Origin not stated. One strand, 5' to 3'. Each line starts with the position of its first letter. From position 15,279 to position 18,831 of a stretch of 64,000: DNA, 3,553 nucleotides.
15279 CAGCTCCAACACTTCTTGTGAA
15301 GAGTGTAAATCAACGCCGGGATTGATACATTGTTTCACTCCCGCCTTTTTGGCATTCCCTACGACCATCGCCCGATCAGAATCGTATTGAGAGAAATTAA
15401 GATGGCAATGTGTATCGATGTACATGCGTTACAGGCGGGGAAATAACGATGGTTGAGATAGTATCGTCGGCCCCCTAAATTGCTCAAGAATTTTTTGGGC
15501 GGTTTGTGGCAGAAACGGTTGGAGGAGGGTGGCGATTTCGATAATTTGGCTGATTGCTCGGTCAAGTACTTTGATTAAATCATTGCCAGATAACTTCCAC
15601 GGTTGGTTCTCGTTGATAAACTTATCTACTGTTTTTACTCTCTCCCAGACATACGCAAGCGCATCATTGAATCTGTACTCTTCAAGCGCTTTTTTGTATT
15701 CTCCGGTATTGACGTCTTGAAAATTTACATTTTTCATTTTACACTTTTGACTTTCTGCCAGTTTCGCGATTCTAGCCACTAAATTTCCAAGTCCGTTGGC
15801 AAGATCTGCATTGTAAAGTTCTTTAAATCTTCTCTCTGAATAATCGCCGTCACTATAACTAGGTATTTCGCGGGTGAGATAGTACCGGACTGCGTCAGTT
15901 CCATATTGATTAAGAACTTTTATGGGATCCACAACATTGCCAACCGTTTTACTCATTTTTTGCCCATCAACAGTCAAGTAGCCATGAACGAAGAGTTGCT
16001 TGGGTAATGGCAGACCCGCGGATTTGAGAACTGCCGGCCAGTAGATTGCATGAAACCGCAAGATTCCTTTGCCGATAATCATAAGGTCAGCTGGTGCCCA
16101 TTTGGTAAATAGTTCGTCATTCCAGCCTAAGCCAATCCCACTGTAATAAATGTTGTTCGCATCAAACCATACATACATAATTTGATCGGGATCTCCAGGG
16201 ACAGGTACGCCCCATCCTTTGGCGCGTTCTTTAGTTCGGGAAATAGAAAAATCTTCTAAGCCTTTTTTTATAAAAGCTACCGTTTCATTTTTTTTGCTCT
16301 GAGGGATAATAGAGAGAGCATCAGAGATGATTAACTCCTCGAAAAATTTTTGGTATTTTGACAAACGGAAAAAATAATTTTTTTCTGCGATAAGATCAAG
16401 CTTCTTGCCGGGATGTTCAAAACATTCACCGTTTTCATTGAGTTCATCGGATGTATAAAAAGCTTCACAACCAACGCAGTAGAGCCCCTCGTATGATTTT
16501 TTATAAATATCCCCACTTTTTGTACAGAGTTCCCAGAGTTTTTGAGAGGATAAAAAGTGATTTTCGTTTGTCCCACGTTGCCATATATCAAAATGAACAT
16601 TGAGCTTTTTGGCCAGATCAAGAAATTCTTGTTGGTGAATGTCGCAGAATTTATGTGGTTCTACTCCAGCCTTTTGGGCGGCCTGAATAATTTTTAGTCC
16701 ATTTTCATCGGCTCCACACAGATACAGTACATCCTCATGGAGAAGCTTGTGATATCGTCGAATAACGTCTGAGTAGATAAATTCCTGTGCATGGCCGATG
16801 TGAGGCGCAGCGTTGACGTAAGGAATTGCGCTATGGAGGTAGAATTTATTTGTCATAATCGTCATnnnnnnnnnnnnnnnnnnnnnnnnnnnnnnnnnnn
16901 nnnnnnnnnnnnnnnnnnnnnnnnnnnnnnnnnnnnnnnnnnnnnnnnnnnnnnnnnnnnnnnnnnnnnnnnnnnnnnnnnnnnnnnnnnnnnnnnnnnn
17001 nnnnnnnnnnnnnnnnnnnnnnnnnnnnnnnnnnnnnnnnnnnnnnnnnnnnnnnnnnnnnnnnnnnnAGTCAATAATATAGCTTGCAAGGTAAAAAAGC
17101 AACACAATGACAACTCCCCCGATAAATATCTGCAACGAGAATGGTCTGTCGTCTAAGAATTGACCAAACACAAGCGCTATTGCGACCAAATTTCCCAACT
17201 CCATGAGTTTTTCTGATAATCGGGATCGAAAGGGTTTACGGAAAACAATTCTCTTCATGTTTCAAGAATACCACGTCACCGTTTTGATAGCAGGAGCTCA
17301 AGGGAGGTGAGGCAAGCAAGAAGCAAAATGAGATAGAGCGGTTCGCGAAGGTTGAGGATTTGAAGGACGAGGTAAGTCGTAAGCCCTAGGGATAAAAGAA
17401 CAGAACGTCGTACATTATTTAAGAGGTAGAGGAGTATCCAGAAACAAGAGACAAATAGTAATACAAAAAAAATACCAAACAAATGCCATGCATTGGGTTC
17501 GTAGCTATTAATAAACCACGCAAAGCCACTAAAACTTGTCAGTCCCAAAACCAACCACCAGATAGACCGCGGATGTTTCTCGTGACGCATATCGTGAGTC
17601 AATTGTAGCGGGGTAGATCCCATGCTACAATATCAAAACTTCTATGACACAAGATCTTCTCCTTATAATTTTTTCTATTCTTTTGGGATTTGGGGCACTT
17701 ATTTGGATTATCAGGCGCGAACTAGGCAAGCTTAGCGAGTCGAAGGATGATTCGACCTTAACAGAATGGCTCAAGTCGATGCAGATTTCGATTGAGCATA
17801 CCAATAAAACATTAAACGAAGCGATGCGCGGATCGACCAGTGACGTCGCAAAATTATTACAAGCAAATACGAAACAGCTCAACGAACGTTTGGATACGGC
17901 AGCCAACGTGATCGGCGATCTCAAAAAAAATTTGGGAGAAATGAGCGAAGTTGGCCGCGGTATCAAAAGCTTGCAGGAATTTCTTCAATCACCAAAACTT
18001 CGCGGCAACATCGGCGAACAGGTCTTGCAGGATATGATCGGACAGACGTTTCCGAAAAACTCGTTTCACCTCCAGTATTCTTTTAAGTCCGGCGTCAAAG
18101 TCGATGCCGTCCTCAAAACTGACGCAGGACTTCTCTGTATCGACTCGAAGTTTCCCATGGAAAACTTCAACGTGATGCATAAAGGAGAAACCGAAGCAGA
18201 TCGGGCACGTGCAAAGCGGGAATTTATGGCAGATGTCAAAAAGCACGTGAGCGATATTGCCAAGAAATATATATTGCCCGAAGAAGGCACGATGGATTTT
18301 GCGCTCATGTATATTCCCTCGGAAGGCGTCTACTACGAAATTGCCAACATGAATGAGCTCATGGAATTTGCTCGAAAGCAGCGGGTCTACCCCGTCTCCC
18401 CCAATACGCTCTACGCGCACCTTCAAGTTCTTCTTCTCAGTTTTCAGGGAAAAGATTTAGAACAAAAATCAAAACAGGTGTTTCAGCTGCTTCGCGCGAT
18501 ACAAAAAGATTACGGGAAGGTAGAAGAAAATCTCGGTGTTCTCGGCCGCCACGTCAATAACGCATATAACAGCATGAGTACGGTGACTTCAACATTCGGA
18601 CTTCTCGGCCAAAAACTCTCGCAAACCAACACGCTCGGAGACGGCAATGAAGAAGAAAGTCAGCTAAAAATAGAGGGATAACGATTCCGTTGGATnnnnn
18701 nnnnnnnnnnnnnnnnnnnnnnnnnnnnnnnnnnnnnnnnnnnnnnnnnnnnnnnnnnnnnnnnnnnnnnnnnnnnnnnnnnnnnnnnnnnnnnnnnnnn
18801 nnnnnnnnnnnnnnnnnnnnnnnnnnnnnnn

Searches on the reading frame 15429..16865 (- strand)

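Call 22: search_protein_families(library=pfam, proteins=[window:15429-16865:-], max_evalue=0.001)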
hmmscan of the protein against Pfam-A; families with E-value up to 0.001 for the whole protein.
window:15429-16865:- (478 aa): 4 families
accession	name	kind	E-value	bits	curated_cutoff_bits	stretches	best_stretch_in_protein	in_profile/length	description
PF09334.17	tRNA-synt_1g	-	1.6e-94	317.3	20.1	1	9-366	2-390/391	tRNA synthetases class I (M)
PF00133.28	tRNA-synt_1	-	1.6e-28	100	22.7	2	228-331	297-403/414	tRNA synthetases class I (I, L, M and V)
PF01406.26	tRNA-synt_1e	-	1.1e-16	61.5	27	2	15-93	17-95/301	tRNA synthetases class I (C) catalytic domain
PF08264.19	Anticodon_1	-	2.7e-05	24.5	25.1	1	389-469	14-99/148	Anticodon-binding domain of tRNA ligase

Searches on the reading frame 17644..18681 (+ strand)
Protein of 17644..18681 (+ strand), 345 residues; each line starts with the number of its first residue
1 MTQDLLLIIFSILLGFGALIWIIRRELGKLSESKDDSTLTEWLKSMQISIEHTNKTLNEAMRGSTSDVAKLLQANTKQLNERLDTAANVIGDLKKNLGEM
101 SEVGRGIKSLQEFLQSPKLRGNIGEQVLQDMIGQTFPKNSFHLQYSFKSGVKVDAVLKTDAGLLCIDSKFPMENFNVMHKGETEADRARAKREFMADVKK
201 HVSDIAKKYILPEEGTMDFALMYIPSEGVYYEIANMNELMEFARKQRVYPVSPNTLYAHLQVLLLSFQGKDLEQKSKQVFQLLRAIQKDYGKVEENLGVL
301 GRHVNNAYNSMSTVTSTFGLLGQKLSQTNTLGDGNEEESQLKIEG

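Call 22: search_protein_families(library=pfam, proteins=[window:17644-18681:+], max_evalue=0.001)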
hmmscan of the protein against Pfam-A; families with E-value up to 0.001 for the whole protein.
window:17644-18681:+ (345 aa): 1 family
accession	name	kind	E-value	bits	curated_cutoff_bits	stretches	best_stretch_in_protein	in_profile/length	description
PF02646.22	RmuC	-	2e-50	172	26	1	65-333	7-286/291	RmuC family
